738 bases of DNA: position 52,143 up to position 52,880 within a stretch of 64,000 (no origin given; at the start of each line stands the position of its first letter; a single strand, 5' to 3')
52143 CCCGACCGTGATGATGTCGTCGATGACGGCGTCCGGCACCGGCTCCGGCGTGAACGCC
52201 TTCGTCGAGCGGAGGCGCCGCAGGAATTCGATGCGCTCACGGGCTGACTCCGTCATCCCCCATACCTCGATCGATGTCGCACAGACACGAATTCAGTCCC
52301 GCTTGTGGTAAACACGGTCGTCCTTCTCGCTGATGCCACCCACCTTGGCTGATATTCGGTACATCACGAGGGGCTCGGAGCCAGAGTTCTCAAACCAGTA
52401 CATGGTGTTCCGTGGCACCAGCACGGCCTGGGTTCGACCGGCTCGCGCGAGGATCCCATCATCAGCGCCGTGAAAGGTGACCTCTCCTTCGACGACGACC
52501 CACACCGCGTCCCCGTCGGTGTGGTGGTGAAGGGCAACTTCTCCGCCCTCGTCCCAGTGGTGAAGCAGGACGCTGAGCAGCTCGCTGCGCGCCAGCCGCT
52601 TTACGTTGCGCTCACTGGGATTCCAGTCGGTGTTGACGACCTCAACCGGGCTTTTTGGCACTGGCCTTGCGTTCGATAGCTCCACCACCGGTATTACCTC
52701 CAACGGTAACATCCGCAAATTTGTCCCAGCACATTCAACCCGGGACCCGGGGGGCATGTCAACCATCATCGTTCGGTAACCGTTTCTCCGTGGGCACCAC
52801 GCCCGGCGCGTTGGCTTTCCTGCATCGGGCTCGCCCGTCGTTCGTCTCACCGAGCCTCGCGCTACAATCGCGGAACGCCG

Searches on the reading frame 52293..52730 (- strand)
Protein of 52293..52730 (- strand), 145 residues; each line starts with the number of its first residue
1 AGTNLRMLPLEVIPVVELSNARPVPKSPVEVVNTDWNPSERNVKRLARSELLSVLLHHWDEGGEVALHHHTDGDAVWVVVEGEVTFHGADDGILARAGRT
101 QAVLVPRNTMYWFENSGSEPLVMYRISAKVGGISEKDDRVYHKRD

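Call 24: search_protein_families(library=pfam, proteins=[window:52293-52730:-], max_evalue=0.01)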
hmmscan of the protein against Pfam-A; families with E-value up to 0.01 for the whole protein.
window:52293-52730:- (145 aa): 3 families
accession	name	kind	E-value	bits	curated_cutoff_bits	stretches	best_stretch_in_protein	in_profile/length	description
PF07883.17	Cupin_2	-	1.1e-07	31.9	27.2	1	58-124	4-67/70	Cupin domain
PF01050.24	MannoseP_isomer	-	0.00017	22.2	23.6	1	66-139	42-111/116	Mannose-6-phosphate isomerase C-terminal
PF00190.28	Cupin_1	-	0.00054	20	22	1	41-124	23-110/151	Cupin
